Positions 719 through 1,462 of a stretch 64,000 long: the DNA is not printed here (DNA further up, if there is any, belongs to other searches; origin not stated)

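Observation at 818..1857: Hg(II)-type MerR with an intact mer-like operator driving a cysteine hydrolase instead of merTPA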

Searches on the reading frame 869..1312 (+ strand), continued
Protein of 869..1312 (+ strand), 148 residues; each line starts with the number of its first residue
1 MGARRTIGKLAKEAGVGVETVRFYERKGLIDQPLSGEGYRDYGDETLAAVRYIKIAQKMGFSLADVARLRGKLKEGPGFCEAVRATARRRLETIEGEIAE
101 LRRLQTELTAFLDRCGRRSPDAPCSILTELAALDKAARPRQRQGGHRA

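Call 50: find_encoding_contigs(protein=P0076, flank=3000, max_places=2)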
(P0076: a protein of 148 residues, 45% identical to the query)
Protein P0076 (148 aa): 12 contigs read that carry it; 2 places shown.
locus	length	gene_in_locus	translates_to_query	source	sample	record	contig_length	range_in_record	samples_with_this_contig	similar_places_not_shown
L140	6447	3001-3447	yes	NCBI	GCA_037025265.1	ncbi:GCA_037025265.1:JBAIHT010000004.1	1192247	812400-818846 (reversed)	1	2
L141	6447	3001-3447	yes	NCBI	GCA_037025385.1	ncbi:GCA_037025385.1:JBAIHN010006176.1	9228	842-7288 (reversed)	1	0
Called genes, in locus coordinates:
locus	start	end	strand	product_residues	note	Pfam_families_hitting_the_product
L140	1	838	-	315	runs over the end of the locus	PF01040:UbiA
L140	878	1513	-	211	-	PF02441:Flavoprotein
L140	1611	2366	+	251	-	PF00731:AIRC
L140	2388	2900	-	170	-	PF13577:SnoaL_4, PF14534:DUF4440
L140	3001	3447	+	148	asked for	PF00376:MerR, PF13411:MerR_1, PF09278:MerR-DNA-bind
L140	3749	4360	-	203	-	PF07883:Cupin_2 (weak)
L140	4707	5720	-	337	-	PF08240:ADH_N, PF00107:ADH_zinc_N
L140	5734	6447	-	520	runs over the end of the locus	PF12390:Se-cys_synth_N, PF03841:SelA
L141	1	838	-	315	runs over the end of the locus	PF01040:UbiA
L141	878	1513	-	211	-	PF02441:Flavoprotein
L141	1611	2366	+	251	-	PF00731:AIRC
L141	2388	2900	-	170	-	PF13577:SnoaL_4, PF14534:DUF4440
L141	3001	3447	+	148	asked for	PF00376:MerR, PF13411:MerR_1, PF09278:MerR-DNA-bind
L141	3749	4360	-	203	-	PF07883:Cupin_2 (weak)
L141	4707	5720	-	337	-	PF08240:ADH_N, PF00107:ADH_zinc_N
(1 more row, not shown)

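Call 51: find_encoding_contigs(protein=P0065, flank=3000, max_places=2)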
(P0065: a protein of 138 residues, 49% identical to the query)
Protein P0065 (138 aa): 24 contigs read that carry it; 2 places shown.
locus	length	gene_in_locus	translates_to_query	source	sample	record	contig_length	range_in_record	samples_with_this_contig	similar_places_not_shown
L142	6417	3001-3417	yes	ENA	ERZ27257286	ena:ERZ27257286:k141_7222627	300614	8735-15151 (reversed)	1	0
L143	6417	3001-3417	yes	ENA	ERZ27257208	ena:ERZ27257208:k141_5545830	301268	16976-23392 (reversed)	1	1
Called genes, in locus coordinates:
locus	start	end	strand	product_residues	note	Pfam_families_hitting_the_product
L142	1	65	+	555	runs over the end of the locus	PF00753:Lactamase_B, PF12706:Lactamase_B_2, PF22505:RNase_J_b_CASP, PF07521:RMMBL, PF17770:RNase_J_C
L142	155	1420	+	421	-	PF07690:MFS_1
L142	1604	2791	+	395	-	PF05048:NosD, PF13229:Beta_helix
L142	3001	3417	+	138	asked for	PF00376:MerR, PF13411:MerR_1, PF09278:MerR-DNA-bind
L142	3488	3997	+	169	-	PF13577:SnoaL_4, PF13474:SnoaL_3 (weak), PF14534:DUF4440, PF12680:SnoaL_2 (weak)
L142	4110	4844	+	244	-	PF13181:TPR_8 (faint), PF13428:TPR_14 (faint), PF13432:TPR_16 (faint), PF13414:TPR_11 (faint), PF21033:RMD1-3, PF23914:TPR_CcmH_CycH (weak), PF21033:RMD1-3 (weak), PF14559:TPR_19 (weak), +4 more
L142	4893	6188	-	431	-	PF04851:ResIII, PF00270:DEAD, PF00271:Helicase_C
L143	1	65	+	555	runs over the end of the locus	PF00753:Lactamase_B, PF12706:Lactamase_B_2, PF22505:RNase_J_b_CASP, PF07521:RMMBL, PF17770:RNase_J_C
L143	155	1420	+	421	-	PF07690:MFS_1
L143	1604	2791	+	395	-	PF05048:NosD, PF13229:Beta_helix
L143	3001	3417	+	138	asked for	PF00376:MerR, PF13411:MerR_1, PF09278:MerR-DNA-bind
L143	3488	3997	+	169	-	PF13577:SnoaL_4, PF13474:SnoaL_3 (weak), PF14534:DUF4440, PF12680:SnoaL_2 (weak)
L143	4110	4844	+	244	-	PF13181:TPR_8 (faint), PF13428:TPR_14 (faint), PF13414:TPR_11 (faint), PF21033:RMD1-3, PF12895:ANAPC3 (faint), PF23914:TPR_CcmH_CycH (weak), PF21033:RMD1-3 (weak), PF14559:TPR_19 (weak), +3 more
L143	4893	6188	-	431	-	PF04851:ResIII, PF00270:DEAD, PF00271:Helicase_C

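Call 65: search_protein_families(library=pfam, proteins=[L002:4439-4915:+, L004:3391-3876:+, L004:4484-5188:+], max_evalue=0.001)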
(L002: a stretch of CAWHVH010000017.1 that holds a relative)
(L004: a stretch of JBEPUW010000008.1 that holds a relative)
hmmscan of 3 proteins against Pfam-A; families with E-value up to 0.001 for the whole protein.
L002:4439-4915:+ (159 aa): 4 families
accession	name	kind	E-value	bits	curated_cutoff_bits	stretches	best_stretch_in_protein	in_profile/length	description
PF14534.12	DUF4440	-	5e-11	43.4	25.2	1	31-143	3-107/107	Domain of unknown function (DUF4440)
PF13577.12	SnoaL_4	-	1.5e-08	35.1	24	1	25-147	5-126/126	SnoaL-like domain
PF12680.13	SnoaL_2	-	8.3e-07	30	27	1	35-113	3-76/102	SnoaL-like domain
PF13474.12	SnoaL_3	-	0.00026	21.8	22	1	29-143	1-111/121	SnoaL-like domain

L004:3391-3876:+ (162 aa): 4 families
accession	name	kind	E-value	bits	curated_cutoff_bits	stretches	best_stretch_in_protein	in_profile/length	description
PF12680.13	SnoaL_2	-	6.3e-11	43.2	27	1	40-132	3-88/102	SnoaL-like domain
PF14534.12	DUF4440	-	4.7e-09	37.1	25.2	1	38-147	5-106/107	Domain of unknown function (DUF4440)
PF13474.12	SnoaL_3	-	8.6e-07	29.8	22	1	39-147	6-110/121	SnoaL-like domain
PF13577.12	SnoaL_4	-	3e-06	27.7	24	1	28-151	3-125/126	SnoaL-like domain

L004:4484-5188:+ (235 aa): 0 families

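Call 81: find_related_loci(query=A2, collection=genome_contigs, flank=3000)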
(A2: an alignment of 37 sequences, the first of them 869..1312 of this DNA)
Query A2 (148 aa) in genome_contigs; peptide patterns used: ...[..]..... (x = any residue, [..] = any of these).
599 stretches matched a pattern (row limit reached: there are more); 595 encode a relative of the query (tblastn E <= 1e-3); the best 80 are kept; 80 distinct loci.
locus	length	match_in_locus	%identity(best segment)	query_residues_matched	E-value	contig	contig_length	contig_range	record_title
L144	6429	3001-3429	62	1-143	1e-55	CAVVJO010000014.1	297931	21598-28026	MAG: uncultured Alphaproteobacteria bacterium isolate MFD04780.bin.2.128 genome assembly, contig: contig_17207, whole ge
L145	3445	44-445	47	4-135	2e-36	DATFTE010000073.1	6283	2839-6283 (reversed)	MAG TPA_asm: Terriglobales bacterium isolate SMAG_U9402 k141_494405, whole genome shotgun sequence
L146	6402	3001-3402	48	1-134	2e-35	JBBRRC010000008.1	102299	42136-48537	MAG: Sphingomonadales bacterium isolate metawrap_la1_94 W_la1_94_k141_1642729L_102299_cov_41.1281, whole genome shotgun 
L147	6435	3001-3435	48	4-143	2e-34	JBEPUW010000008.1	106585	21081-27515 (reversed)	MAG: Caulobacteraceae bacterium isolate 22E.metabat2_refined.029 NODE_146_length_106585_cov_37.809012, whole genome shot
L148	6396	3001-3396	49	1-130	4e-34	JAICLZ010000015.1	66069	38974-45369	MAG: Gemmatimonadaceae bacterium isolate LS_ISSM_2_bin.92 k141_798334_length_66069_cov_22.3701, whole genome shotgun seq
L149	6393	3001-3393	49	4-131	1e-31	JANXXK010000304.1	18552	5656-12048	MAG: Alphaproteobacteria bacterium isolate GL140_2_metabat_78_sub GL140_2_k141_2321474, whole genome shotgun sequence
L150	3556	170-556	46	5-132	2e-30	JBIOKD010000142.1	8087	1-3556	MAG: Candidatus Eisenbacteria bacterium isolate GcL4-3 k141_979267_length_8087_cov_35.7241, whole genome shotgun sequenc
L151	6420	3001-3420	45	1-138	5e-30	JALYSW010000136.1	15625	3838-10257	MAG: Gemmatimonadota bacterium isolate LIV bin14 SD1460-62_k127_114086, whole genome shotgun sequence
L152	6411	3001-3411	43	4-139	1e-29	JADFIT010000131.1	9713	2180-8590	MAG: Gemmatimonadetes bacterium isolate B3T1B10 B3T1B10_NODE4609, whole genome shotgun sequence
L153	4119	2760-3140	45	6-131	3e-29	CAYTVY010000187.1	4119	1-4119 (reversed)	MAG TPA_asm: uncultured Geothermobacter sp. isolate SRP216583_co2_151 genome assembly, contig: NODE_20073_length_4119_co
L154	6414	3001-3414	44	5-146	2e-28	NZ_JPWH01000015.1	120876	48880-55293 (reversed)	Thalassospira profundimaris strain S25-3-2 contig15, whole genome shotgun sequence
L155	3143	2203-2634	44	3-139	2e-28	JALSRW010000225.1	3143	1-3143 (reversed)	MAG: Alphaproteobacteria bacterium isolate 356-308_metabat2_scaf2bin.010 356-308_scaffold_25647_c1, whole genome shotgun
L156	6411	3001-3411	43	4-139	1e-28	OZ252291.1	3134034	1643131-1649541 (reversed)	MAG: Gemmatimonadales bacterium isolate 1a75408a-c806-4ed8-8116-707dc2be45c1 genome assembly, chromosome: 1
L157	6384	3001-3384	46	6-136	2e-28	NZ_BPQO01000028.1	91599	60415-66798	Methylobacterium hispanicum strain DSM 16372 entry28, whole genome shotgun sequence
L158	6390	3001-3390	44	6-138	1e-28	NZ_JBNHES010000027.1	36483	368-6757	Methylobacterium sp. sgz302541 Scaffold27, whole genome shotgun sequence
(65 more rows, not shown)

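Call 92: predict_structure(alignment_id=A2)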
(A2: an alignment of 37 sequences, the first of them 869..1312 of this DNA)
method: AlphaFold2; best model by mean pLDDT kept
length: 148 residues; sequences in the alignment: 37
mean_pLDDT: 88.8   pTM: 0.67
mean pLDDT of the five models: 88.8, 88.4, 88.4, 86.7, 83.6
residues with pLDDT >= 90: 93; 70-90: 43; 50-70: 10; < 50: 2
segments of 3 or more residues with pLDDT < 50: none
pLDDT, mean of each block of 10 residues (from residue 1): 85 97 95 82 94 95 94 89 96 97 97 86 83 81 55
secondary structure, 60 per line:
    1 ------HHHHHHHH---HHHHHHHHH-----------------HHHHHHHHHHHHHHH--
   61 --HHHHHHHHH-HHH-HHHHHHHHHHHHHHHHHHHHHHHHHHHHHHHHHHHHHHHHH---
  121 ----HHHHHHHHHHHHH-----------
elements in order: H7-14 H18-26 H44-58 H63-71 H77-117 H125-137

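Call 94: fold_search(model_id=the predicted structure, library=pdb)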
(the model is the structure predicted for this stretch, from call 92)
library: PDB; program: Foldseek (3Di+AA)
matches with E <= 10: 390; with E <= 0.001: 47
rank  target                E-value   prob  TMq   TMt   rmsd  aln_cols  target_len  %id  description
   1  5crl_B                7.5e-08  1.00  0.65  0.79   3.4       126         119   35  Crystal Structure of the Transcription Activator Tn501 MerR in Complex with Mercury (II) (released 2016-09-07)
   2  5crl_A                1.6e-06  1.00  0.64  0.81   3.3       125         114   36  Crystal Structure of the Transcription Activator Tn501 MerR in Complex with Mercury (II) (released 2016-09-07)
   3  2zhh                  3.5e-06  1.00  0.54  0.64   5.7       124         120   31  Crystal structure of SoxR (released 2008-03-25)
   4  5gpe_D                3.7e-06  1.00  0.71  0.80   3.1       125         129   29  Crystal structure of the transcription regulator PbrR691 from Ralstonia metallidurans CH34 in complex with Lead(II) (released 2016-12-28)
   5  5gpe_F                4.5e-06  1.00  0.68  0.79   3.4       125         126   30  Crystal structure of the transcription regulator PbrR691 from Ralstonia metallidurans CH34 in complex with Lead(II) (released 2016-12-28)
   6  1q06_B                4.8e-06  1.00  0.70  0.81   3.0       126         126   30  Crystal structure of the Ag(I) form of E. coli CueR, a copper efflux regulator (released 2003-09-16)
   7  6jni_H                4.8e-06  1.00  0.67  0.72   3.1       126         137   31  Crystal structure of the transcriptional regulator CadR from P. putida in complex with Zinc(II) and DNA (released 2019-09-25)
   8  5gpe_C                5.5e-06  1.00  0.69  0.78   3.4       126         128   32  Crystal structure of the transcription regulator PbrR691 from Ralstonia metallidurans CH34 in complex with Lead(II) (released 2016-12-28)
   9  6jni_E                7.6e-06  1.00  0.67  0.71   3.1       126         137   31  Crystal structure of the transcriptional regulator CadR from P. putida in complex with Zinc(II) and DNA (released 2019-09-25)
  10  6jni_A                9.2e-06  1.00  0.65  0.66   3.3       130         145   30  Crystal structure of the transcriptional regulator CadR from P. putida in complex with Zinc(II) and DNA (released 2019-09-25)
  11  5gpe_B                1.0e-05  1.00  0.68  0.79   3.4       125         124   30  Crystal structure of the transcription regulator PbrR691 from Ralstonia metallidurans CH34 in complex with Lead(II) (released 2016-12-28)
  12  4ua2_A                1.1e-05  1.00  0.44  0.53   9.8       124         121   29  Crystal structure of dual function transcriptional regulator MerR from Bacillus megaterium MB1 (released 2015-07-22)
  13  2zhg_A                1.4e-05  1.00  0.52  0.61   6.7       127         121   33  Crystal structure of SoxR in complex with DNA (released 2008-03-25)
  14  6jgx_B                1.6e-05  1.00  0.70  0.76   2.5       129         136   30  Crystal structure of the transcriptional regulator CadR from P. putida in complex with Cadmium(II) and DNA (released 2019-09-25)
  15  1q05_B                2.0e-05  1.00  0.69  0.80   3.1       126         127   30  Crystal structure of the Cu(I) form of E. coli CueR, a copper efflux regulator (released 2003-09-16)
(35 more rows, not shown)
